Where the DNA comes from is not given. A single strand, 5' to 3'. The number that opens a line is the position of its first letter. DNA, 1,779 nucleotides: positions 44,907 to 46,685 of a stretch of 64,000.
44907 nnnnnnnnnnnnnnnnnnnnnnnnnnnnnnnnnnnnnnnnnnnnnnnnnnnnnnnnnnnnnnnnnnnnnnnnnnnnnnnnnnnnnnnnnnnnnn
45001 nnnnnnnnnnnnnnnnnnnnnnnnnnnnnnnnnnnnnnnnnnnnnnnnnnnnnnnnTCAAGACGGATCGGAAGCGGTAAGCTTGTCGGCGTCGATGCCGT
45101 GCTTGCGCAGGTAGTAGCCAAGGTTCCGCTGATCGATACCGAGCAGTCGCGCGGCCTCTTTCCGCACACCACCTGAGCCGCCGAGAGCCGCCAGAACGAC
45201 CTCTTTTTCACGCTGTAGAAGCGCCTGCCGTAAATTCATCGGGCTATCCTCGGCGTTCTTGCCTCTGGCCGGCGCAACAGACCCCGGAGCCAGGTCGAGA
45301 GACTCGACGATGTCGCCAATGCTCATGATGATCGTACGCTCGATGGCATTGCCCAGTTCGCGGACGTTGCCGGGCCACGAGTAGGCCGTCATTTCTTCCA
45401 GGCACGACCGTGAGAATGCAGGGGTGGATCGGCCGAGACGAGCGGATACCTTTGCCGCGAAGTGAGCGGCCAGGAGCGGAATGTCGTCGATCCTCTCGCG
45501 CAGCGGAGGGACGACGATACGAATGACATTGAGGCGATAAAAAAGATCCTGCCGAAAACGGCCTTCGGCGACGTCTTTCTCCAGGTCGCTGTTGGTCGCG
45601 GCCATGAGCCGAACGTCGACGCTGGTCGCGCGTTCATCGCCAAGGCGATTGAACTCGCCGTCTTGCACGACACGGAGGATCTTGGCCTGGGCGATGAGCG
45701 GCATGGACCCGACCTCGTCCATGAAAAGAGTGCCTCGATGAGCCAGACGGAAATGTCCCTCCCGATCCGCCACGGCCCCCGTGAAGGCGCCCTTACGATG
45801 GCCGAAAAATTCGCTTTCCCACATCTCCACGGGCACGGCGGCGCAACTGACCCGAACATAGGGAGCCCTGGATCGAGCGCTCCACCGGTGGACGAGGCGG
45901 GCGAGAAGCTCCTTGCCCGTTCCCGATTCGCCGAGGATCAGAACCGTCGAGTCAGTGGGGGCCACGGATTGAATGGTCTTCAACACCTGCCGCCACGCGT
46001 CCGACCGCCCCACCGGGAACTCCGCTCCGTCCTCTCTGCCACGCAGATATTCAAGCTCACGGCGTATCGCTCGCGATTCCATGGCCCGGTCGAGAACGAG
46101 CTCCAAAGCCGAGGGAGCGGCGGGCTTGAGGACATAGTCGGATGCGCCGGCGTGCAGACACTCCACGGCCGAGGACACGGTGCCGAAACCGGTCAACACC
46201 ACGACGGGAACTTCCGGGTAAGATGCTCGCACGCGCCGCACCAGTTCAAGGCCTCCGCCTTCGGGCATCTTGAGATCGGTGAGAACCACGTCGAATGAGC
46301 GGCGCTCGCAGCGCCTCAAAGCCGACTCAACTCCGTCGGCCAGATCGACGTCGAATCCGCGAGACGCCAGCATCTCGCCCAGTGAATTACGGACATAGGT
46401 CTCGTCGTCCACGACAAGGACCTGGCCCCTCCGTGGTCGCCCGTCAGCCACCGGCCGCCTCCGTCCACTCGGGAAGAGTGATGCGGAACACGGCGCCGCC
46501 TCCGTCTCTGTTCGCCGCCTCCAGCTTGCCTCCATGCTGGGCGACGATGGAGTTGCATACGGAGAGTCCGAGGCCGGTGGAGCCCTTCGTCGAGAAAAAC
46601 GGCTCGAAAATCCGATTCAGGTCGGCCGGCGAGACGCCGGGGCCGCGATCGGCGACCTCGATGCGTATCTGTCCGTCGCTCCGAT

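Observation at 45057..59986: Sigma54 two-component system divergent from an ~11.5 kb operon of secreted propeller/cytochrome proteins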

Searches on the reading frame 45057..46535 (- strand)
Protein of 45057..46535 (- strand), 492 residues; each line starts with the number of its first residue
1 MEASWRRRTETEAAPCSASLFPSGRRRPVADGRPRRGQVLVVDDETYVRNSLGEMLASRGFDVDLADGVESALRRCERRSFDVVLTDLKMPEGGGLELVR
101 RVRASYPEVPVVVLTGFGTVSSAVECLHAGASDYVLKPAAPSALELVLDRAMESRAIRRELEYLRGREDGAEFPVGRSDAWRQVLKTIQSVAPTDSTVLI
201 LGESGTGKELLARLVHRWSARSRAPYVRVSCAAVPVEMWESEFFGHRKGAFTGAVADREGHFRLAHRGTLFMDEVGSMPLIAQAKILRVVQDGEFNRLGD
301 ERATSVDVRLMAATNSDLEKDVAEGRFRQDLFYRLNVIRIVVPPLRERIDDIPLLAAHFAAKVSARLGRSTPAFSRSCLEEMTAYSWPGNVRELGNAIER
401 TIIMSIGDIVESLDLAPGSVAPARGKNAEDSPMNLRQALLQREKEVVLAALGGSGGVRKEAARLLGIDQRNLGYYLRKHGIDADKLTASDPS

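Call 7: search_protein_families(library=pfam, proteins=[window:45057-46535:-], max_evalue=0.01)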
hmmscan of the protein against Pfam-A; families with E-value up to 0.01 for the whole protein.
window:45057-46535:- (492 aa): 8 families
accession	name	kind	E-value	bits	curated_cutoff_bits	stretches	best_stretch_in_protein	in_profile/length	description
PF00158.32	Sigma54_activat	-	6.5e-66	221.6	20.2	1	176-340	3-167/168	Sigma-54 interaction domain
PF00072.30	Response_reg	-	1.4e-27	96.5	30.2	1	39-145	1-107/111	Response regulator receiver domain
PF25601.1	AAA_lid_14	-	6.7e-21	74.4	27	1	346-423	1-78/87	AAA+ ATPase lid domain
PF14532.12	Sigma54_activ_2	-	5.2e-16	59.6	25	1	175-345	1-138/138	Sigma-54 interaction domain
PF02954.25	HTH_8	-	4.8e-07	29.8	22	1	441-478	4-41/42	Bacterial regulatory protein, Fis family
PF13191.12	AAA_16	-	0.00014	22.9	32.6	1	175-233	3-62/167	AAA ATPase domain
PF00004.35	AAA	-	0.001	20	21.2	1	198-328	1-124/131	ATPase family associated with various cellular activities (AAA)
PF01078.27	Mg_chelatase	-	0.0061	16.4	20.3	0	253-278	93-118/207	Magnesium chelatase, subunit ChlI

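Call 8: search_protein_families(library=ncbifam, proteins=[window:45057-46535:-], max_evalue=0.01)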
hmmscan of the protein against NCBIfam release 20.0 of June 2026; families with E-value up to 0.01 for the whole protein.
window:45057-46535:- (492 aa): 120 families (the best 25 are shown)
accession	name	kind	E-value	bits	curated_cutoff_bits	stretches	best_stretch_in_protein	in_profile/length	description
NF008469.0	PRK11361.1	equivalog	9.5e-128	426.8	714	1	38-483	6-458/461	acetoacetate metabolism transcriptional regulator AtoC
TIGR01818.1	ntrC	equivalog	7e-114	381.1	558.6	1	39-441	1-405/463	nitrogen regulation protein NR(I)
NF007689.0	PRK10365.1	equivalog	4.8e-111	371.7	760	1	38-472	7-435/441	sigma-54-dependent response regulator transcription factor ZraR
TIGR01817.1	nifA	equivalog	1.1e-107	361.1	528.85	2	153-415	176-438/534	nif-specific transcriptional activator NifA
TIGR02915.1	PEP_resp_reg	equivalog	2.9e-107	359.3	502.6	1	39-481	1-444/445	PEP-CTERM-box response regulator transcription factor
NF051870.1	NAssimRespRegNtrX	equivalog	4.5e-107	358.7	600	1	38-479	3-450/452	nitrogen assimilation response regulator NtrX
NF041946.1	LuxO_transreg_Vib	equivalog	1.3e-98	330.8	800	1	43-435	3-395/463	quorum-sensing sigma-54 dependent transcriptional regulator LuxO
NF003451.0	PRK05022.1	equivalog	4e-98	329.4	476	1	170-481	188-510/512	nitric oxide reductase transcriptional regulator NorR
NF008176.1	PRK10923.1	equivalog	1.4e-94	317.3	620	1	35-418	2-384/469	nitrogen regulation protein NR(I)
NF011695.0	PRK15115.1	equivalog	1.9e-93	313.6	763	1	37-485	7-442/445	two-component system response regulator GlrR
NF041552.1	TF_PrdR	equivalog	2.3e-92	310.2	795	1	172-477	267-574/577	sigma-54 dependent transcriptional regulator PrdR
NF011958.0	PRK15429.1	equivalog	1.3e-88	298.4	830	1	175-486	382-691/692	formate hydrogenlyase transcriptional activator FlhA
NF038308.1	RNA_repair_RtcR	equivalog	2.4e-88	297.3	650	1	175-475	183-512/530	RNA repair transcriptional activator RtcR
NF050807.1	TransRegFlbDCaul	equivalog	2.6e-86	290.3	750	1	55-479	19-438/454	sigma-54-dependent transcriptional regulator FlbD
TIGR02974.1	phageshock_pspF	equivalog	3.3e-84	283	443.55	1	175-405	2-233/336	phage shock protein operon transcriptional activator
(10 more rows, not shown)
